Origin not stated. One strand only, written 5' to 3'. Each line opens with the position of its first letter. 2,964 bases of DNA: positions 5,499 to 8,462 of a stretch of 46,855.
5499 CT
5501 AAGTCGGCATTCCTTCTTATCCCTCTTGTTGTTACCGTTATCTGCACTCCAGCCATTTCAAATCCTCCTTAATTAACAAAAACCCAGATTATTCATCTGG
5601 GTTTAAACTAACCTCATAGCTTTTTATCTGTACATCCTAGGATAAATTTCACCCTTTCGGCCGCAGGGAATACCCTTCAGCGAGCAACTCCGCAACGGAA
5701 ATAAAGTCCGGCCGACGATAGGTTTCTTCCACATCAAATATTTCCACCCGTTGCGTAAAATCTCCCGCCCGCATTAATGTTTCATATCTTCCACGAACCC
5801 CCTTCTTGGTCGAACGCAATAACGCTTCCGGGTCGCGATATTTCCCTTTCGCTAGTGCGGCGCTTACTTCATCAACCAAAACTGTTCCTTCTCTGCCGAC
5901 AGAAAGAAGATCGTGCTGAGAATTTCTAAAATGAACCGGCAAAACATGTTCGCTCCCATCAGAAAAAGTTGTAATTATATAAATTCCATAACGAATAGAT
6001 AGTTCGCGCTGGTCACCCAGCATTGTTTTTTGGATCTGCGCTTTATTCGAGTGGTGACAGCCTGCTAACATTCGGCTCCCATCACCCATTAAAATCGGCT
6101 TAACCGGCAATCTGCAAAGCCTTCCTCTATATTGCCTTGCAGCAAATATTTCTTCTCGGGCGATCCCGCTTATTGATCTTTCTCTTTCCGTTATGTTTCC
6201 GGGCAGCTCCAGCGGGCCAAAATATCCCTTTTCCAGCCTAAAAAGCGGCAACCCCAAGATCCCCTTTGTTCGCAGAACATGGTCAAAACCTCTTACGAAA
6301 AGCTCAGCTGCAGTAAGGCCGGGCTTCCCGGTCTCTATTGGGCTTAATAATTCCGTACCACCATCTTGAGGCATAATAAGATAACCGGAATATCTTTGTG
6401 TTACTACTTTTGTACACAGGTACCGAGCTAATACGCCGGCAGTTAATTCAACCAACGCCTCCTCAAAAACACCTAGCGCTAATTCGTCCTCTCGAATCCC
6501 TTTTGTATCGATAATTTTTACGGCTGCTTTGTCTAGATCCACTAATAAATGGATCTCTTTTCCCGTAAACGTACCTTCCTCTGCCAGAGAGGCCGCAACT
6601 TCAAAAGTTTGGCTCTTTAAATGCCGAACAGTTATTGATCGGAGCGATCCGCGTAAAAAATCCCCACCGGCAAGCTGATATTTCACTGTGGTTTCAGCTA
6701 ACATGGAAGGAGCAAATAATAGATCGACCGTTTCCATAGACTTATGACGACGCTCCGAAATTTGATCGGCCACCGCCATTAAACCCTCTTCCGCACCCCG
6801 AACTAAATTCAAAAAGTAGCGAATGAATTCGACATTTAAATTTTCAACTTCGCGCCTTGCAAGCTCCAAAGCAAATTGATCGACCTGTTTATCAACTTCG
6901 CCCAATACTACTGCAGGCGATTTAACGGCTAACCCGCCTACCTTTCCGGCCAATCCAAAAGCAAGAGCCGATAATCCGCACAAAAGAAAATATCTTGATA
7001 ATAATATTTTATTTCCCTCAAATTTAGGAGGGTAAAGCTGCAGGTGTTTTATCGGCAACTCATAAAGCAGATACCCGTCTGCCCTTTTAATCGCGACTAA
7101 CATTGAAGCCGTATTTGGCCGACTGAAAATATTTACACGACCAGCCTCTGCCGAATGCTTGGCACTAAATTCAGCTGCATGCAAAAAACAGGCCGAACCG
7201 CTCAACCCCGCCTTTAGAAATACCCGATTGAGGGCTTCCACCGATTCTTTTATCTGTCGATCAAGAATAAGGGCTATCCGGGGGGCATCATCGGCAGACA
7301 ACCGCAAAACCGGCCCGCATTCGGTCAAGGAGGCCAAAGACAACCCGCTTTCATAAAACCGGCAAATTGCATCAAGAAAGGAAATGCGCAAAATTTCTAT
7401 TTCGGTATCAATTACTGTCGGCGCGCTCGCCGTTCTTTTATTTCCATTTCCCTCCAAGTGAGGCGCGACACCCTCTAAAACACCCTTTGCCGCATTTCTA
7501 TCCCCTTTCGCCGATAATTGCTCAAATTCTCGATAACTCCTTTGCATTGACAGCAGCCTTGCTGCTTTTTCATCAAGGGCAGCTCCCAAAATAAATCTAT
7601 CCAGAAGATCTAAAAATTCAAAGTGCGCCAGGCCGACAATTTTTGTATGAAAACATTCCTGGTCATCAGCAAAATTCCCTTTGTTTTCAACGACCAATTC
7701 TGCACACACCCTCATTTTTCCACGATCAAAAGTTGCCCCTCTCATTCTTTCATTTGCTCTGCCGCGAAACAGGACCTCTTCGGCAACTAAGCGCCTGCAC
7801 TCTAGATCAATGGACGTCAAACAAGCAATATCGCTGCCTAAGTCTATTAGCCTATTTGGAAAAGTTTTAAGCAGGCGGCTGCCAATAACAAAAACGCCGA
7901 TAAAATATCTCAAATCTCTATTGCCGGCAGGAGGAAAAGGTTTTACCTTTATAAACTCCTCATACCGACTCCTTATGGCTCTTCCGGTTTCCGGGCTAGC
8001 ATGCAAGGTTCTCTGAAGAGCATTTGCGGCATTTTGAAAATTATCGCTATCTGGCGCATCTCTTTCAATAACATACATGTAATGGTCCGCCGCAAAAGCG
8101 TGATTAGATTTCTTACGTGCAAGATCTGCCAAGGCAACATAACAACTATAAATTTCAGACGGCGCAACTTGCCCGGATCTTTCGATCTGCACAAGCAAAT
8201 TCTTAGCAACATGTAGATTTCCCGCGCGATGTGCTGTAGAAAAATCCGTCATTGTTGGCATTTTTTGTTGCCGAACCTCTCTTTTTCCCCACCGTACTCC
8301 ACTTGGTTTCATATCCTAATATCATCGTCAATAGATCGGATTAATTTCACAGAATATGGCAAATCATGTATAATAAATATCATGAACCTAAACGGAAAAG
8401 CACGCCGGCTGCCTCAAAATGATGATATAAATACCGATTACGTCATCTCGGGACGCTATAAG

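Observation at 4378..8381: The leuC-leuD pair is split by a 4-kb opposite-strand two-gene insertion of orphan genes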

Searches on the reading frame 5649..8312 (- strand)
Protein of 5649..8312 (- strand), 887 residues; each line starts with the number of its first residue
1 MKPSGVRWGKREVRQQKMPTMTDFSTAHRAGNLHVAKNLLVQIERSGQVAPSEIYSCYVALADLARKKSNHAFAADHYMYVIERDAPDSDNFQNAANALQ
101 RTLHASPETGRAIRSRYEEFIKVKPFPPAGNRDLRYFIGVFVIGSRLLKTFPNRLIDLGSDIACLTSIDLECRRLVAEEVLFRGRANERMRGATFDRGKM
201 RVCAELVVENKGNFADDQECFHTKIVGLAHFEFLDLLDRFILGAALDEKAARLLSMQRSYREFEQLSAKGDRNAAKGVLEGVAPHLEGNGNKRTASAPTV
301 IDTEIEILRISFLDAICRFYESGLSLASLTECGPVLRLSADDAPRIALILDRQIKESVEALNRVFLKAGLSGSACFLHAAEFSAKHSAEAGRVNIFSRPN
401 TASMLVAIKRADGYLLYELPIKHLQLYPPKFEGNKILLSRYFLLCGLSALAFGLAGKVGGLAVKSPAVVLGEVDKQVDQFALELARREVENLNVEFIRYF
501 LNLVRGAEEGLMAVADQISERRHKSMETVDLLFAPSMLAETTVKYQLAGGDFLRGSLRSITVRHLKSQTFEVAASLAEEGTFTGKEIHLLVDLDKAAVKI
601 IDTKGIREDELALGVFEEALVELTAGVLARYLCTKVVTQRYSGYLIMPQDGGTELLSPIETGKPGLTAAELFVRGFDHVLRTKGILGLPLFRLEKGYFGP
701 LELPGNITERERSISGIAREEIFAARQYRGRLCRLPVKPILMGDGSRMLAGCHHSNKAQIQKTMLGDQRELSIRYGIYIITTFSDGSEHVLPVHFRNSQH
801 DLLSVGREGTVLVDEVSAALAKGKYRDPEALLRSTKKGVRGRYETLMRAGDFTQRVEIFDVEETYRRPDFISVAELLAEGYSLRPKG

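Call 7: search_protein_families(library=pfam, proteins=[window:5649-8312:-], max_evalue=1)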
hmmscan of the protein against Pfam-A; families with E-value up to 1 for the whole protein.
window:5649-8312:- (887 aa): 0 families

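Call 8: search_protein_families(library=padloc, proteins=[window:5649-8312:-], max_evalue=1)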
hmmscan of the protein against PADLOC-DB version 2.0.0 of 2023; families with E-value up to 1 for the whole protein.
window:5649-8312:- (887 aa): 0 families

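Call 9: search_protein_families(library=ncbifam, proteins=[window:5649-8312:-], max_evalue=1)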
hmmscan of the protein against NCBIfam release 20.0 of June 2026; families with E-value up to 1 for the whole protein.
window:5649-8312:- (887 aa): 1 family
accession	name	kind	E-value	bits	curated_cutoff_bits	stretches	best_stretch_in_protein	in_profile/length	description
NF003409.0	PRK04778.1-3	equivalog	0.011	14.5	562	1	239-283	159-203/570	septation ring formation regulator EzrA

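Call 10: find_homologous_proteins(query=window:5649-8312:-)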
Query window:5649-8312:- (887 aa): 1 proteins with E <= 0.001 among 8000 candidates.
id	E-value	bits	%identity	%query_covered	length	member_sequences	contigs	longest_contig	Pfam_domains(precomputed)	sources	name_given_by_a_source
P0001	0.0e+0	1927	100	98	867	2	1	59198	-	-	-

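Call 14: find_encoding_contigs(protein=P0001, flank=10000)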
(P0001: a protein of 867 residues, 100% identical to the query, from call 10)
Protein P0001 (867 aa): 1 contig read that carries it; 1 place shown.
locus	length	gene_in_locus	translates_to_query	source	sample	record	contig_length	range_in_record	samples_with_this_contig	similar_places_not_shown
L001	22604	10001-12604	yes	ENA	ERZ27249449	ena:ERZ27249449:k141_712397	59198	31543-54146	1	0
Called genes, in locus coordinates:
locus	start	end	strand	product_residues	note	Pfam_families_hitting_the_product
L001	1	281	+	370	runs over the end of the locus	PF24568:CC_PcsB, PF01551:Peptidase_M23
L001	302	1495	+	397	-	PF22694:CtpB_N-like, PF00595:PDZ, PF13180:PDZ_2 (weak), PF17820:PDZ_6, PF03572:Peptidase_S41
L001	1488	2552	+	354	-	PF01380:SIS (weak), PF10432:bact-PGI_C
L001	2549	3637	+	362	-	PF00483:NTP_transferase, PF12804:NTP_transf_3, PF25084:LbH_EIF2B, PF25087:GMPPB_C, PF24894:Hexapep_GlmU (weak), PF00132:Hexapep (weak)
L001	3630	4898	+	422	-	PF00815:Histidinol_dh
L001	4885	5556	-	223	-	PF02811:PHP (weak)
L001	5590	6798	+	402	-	PF05175:MTS (faint), PF02475:TRM5-TYW2_MTfase (weak), PF13847:Methyltransf_31 (weak), PF05958:tRNA_U5-meth_tr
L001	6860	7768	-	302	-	PF01745:IPT (weak), PF01715:IPPT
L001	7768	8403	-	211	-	PF04298:Zn_peptidase_2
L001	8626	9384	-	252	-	PF13353:Fer4_12 (weak), PF04055:Radical_SAM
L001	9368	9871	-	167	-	PF00694:Aconitase_C, PF06434:Aconitase_2_N (faint)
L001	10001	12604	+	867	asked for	-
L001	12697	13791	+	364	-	-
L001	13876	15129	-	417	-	PF00330:Aconitase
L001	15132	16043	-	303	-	PF13174:TPR_6 (faint), PF13428:TPR_14 (faint), PF13432:TPR_16 (faint), PF14559:TPR_19 (faint)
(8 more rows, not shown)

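Call 22: find_related_loci(query=window:5649-8312:-, collection=metagenome_contigs, flank=10000)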
Query window:5649-8312:- (887 aa) in metagenome_contigs; peptide patterns used: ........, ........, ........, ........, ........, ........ (x = any residue, [..] = any of these).
84 stretches matched a pattern, but none encodes a relative of the query by tblastn (E <= 1e-3).

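Call 23: find_related_loci(query=window:5649-8312:-, collection=viral_contigs, flank=10000)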
Query window:5649-8312:- (887 aa) in viral_contigs; peptide patterns used: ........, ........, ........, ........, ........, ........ (x = any residue, [..] = any of these).
10 stretches matched a pattern, but none encodes a relative of the query by tblastn (E <= 1e-3).

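Call 30: predict_structure(protein=P0001)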
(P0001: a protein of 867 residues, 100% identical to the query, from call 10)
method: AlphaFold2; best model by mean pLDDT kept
length: 867 residues; sequences in the alignment: 1
mean_pLDDT: 38.7   pTM: 0.27
mean pLDDT of the five models: 38.7, 32.9, 31.9, 30.9, 30.7
residues with pLDDT >= 90: 12; 70-90: 55; 50-70: 36; < 50: 764
segments of 3 or more residues with pLDDT < 50: 97-241, 246-248, 262-867
pLDDT, mean of each block of 10 residues (from residue 1): 85 90 87 85 88 80 63 69 60 49 33 33 34 31 31 33 28 30 32 34 31 34 33 43 49 52 44 31 34 37 36 36 35 35 32 35 33 34 37 35 31 32 35 34 31 36 34 34 36 33 29 27 32 33 33 36 40 39 43 37 36 32 28 36 34 37 29 22 25 28 25 23 27 30 31 35 39 34 32 35 40 38 36 37 38 33 27
secondary structure, 60 per line:
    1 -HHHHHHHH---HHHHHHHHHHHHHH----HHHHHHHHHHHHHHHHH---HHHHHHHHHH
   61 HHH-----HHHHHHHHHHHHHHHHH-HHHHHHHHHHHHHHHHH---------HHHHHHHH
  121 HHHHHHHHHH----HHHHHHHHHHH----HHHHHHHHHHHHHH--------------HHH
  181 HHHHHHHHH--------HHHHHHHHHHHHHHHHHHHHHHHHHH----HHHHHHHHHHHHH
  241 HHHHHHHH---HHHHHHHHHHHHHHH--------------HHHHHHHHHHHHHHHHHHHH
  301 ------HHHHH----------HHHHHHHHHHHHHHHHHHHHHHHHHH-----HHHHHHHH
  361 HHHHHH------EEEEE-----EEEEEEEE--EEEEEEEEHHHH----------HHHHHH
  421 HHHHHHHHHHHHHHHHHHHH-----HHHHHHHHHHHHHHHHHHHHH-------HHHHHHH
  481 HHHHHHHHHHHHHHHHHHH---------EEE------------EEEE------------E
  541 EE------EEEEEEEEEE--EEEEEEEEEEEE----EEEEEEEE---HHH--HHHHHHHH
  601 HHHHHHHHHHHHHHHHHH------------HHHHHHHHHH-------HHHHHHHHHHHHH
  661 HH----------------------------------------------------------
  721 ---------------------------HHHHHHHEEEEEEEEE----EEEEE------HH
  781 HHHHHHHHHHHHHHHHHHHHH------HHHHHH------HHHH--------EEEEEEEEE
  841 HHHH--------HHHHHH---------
elements in order (helices of 4 or more, strands of 3 or more residues): H2-9 H13-26 H31-47 H51-63 H69-85 H87-103 H113-130 H135-145 H150-163 H178-189 H198-223 H228-248 H252-266 H281-300 H307-311 H322-347 H353-366 E373-377 E383-390 E393-400 H401-404 H415-440 H446-466 H474-499 E509-511 E524-527 E540-542 E549-558 E561-572 E577-584 H593-618 H631-640 H648-662 H748-754 E755-763 E768-772 H779-801 H808-813 H820-823 E832-840 H841-844 H853-858

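Call 31: search_protein_representatives(protein=window:5649-8312:-)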
Query: 887 residues. Proteins with E-value up to 0.001 (for the whole library): 28; up to 1e-10: 20; up to 1e-30: 3. The best 28 are listed.
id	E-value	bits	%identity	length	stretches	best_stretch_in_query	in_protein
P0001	0.0e+00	1926.7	100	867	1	21-887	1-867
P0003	3.2e-101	356.4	32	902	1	43-885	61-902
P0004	3.3e-47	177.7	26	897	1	47-887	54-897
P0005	5.8e-26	107.5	31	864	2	574-884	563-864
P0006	1.4e-21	93.0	33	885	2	605-883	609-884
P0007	3.8e-18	81.6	33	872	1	668-884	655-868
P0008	8.5e-18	80.5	30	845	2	669-883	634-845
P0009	3.5e-16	75.1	33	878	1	671-883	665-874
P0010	5.9e-15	71.1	33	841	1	709-883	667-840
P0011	3.1e-14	68.7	32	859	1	655-883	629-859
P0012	1.4e-13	66.5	28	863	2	658-883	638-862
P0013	1.6e-13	66.3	30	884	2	614-885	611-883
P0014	2.4e-13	65.8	32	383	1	669-883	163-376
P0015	2.6e-13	65.6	30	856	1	680-887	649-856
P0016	3.6e-13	65.2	33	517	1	679-883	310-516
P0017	1.4e-12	63.2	33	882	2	648-883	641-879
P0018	4.1e-12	61.7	32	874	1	655-886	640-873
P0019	4.3e-12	61.6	27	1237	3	499-882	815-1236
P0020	8.2e-12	60.7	29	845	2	660-883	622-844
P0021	1.2e-11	60.1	32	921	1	714-883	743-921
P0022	5.7e-10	54.6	31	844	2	721-883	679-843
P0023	1.6e-08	49.8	30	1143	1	666-884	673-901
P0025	7.8e-07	44.2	31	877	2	709-883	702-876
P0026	5.2e-06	41.5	30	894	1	714-883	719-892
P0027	6.6e-06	41.1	30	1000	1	659-878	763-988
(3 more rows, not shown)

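Call 33: find_homologous_proteins(query=A1, max_evalue=0.001)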
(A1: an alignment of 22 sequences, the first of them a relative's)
Query A1 (22 sequences) (867 aa, profile of the alignment): 1 proteins with E <= 0.001 among 8000 candidates.
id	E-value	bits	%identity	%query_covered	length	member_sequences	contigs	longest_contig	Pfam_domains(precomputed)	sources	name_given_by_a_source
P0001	8.9e-180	618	100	100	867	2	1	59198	-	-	-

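Call 34: find_encoding_contigs(protein=P0003, flank=10000)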
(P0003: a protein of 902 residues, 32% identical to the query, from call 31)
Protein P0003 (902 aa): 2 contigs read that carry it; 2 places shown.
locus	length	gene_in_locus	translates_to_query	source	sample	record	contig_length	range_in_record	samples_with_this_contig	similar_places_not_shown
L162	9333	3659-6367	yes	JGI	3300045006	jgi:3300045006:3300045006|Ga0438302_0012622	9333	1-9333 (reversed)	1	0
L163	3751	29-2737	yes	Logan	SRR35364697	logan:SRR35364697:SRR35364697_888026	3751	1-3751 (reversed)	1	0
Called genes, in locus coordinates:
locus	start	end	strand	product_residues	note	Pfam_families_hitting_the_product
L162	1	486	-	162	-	?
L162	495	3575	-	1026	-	PF13428:TPR_14 (faint), PF14559:TPR_19 (faint)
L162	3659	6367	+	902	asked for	-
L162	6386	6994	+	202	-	PF00561:Abhydrolase_1, PF12146:Hydrolase_4, PF12697:Abhydrolase_6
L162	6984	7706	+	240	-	PF01135:PCMT, PF13489:Methyltransf_23, PF01209:Ubie_methyltran, PF05175:MTS, PF08241:Methyltransf_11, PF08242:Methyltransf_12, PF13649:Methyltransf_25, PF13847:Methyltransf_31, +7 more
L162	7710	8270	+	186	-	PF01169:GDT1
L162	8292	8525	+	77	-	-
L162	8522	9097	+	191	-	PF00210:Ferritin, PF02915:Rubrerythrin, PF21349:RUBY_RBDX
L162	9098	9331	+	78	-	?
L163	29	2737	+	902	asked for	-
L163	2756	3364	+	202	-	PF00561:Abhydrolase_1, PF12146:Hydrolase_4, PF12697:Abhydrolase_6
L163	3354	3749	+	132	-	?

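Call 35: list_cluster_members(proteins=[P0003, P0004, P0005, P0006, P0007, P0009, P0012, P0017, P0019, P0023])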
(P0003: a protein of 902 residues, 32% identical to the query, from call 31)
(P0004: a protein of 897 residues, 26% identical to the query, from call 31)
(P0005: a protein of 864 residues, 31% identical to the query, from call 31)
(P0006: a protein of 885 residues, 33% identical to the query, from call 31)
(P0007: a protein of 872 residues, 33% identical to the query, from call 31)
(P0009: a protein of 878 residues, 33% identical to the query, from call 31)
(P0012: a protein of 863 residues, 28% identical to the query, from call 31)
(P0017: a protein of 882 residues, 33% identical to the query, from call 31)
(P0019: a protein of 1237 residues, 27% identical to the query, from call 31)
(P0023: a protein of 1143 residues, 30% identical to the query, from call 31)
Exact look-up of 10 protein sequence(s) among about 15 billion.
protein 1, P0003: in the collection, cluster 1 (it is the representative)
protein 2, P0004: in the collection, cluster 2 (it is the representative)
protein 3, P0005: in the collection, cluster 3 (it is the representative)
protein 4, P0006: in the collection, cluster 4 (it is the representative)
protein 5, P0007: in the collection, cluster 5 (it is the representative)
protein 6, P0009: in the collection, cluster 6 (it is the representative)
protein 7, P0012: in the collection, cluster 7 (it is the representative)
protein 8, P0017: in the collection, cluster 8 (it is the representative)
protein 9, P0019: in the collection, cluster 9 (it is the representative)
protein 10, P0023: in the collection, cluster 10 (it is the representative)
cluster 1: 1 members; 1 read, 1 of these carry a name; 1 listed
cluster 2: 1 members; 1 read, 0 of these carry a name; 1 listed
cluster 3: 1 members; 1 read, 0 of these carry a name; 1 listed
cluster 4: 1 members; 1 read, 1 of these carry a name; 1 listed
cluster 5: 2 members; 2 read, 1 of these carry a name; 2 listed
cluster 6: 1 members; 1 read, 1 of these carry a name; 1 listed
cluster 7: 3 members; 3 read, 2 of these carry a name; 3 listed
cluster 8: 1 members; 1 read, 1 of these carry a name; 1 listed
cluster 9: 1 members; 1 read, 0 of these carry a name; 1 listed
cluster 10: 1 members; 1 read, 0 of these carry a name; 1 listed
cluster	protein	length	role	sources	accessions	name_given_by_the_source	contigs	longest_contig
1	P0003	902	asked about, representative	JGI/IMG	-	hypothetical protein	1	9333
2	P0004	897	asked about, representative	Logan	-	-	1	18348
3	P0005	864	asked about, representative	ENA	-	-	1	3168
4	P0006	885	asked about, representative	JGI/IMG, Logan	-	hypothetical protein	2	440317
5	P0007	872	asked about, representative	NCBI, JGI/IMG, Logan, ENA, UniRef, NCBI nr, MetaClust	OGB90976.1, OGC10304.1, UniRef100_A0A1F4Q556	hypothetical protein A2625_06755 [candidate division WOR-1 bacterium ... | Uncharacterized protein n=1 Tax=candidate division WOR-1 bacterium ... | MAG: hypothetical protein A2625_06755 [candidate division WOR-1 bacterium ...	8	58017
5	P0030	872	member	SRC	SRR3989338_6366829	-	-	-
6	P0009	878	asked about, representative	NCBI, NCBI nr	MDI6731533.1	MAG: hypothetical protein QME05_02990 [Candidatus Margulisbacteria bacterium] | hypothetical protein [Candidatus Margulisiibacteriota bacterium]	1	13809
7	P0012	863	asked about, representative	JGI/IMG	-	hypothetical protein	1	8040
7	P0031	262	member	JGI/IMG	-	hypothetical protein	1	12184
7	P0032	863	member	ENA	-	-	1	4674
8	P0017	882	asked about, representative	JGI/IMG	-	hypothetical protein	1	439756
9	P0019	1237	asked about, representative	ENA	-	-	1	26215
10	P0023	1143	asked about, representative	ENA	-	-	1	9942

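Call 36: find_encoding_contigs(protein=P0004, flank=8000, max_places=2)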
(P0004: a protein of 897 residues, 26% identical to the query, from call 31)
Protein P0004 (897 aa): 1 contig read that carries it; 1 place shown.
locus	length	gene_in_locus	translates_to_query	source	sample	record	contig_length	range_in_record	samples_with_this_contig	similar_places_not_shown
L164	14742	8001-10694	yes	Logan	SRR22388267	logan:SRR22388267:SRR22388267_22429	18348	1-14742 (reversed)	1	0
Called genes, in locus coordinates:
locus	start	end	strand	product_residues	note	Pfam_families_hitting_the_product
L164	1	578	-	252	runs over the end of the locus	PF01058:Oxidored_q6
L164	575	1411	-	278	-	PF00970:FAD_binding_6 (weak), PF00175:NAD_binding_1, PF10418:DHODB_Fe-S_bind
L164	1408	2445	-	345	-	PF13187:Fer4_9 (faint), PF12797:Fer4_2 (faint), PF13237:Fer4_10 (weak), PF17179:Fer4_22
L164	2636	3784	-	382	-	PF00383:dCMP_cyt_deam_1, PF14437:MafB19-deam, PF01872:RibD_C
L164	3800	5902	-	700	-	PF13328:HD_4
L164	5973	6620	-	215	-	PF00834:Ribul_P_3_epim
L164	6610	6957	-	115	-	PF03793:PASTA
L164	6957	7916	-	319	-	PF00069:Pkinase, PF07714:PK_Tyr_Ser-Thr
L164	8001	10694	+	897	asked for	-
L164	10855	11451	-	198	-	PF01330:RuvA_N, PF00633:HHH (faint), PF21176:RecR_HhH (faint), PF14520:HHH_5, PF07499:RuvA_C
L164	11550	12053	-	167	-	PF02075:RuvC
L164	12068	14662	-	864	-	-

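Call 37: find_encoding_contigs(protein=P0007, flank=8000, max_places=3)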
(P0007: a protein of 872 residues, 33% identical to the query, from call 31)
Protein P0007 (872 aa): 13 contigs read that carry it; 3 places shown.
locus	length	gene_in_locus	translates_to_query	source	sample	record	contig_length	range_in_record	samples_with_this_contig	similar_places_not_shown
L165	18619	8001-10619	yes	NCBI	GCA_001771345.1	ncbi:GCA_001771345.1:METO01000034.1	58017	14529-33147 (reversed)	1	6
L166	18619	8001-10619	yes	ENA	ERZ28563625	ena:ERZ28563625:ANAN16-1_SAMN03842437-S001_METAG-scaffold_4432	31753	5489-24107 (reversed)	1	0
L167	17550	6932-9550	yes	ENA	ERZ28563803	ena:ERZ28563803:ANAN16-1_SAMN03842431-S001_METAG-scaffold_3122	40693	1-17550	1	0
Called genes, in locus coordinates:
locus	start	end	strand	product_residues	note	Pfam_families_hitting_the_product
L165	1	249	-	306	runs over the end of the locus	PF01384:PHO4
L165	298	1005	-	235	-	PF01507:PAPS_reduct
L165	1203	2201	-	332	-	PF04055:Radical_SAM, PF06968:BATS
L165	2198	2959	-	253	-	PF05690:ThiG, PF00977:His_biosynth (faint)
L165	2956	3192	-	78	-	PF00462:Glutaredoxin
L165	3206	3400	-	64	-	PF08984:DUF1858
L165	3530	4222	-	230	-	PF01209:Ubie_methyltran (weak), PF01728:FtsJ (weak), PF05175:MTS, PF13489:Methyltransf_23, PF13847:Methyltransf_31, PF08241:Methyltransf_11, PF08242:Methyltransf_12, PF13649:Methyltransf_25, +2 more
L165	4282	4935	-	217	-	PF02230:Abhydrolase_2 (faint), PF12697:Abhydrolase_6, PF00561:Abhydrolase_1, PF05448:AXE1 (faint), PF12146:Hydrolase_4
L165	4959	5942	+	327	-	PF04055:Radical_SAM, PF06968:BATS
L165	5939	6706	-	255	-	PF02397:Bac_transf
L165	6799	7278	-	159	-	PF01988:VIT1 (weak)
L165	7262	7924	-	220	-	PF02568:ThiI (faint), PF06508:QueC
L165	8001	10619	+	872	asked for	-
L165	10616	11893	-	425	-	PF00709:Adenylsucc_synt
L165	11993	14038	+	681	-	PF00149:Metallophos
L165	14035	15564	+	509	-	PF02518:HATPase_c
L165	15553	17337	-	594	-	PF01336:tRNA_anti-codon, PF00152:tRNA-synt_2, PF02938:GAD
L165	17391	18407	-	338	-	PF00356:LacI, PF00532:Peripla_BP_1, PF13377:Peripla_BP_3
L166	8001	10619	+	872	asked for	-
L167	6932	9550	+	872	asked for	-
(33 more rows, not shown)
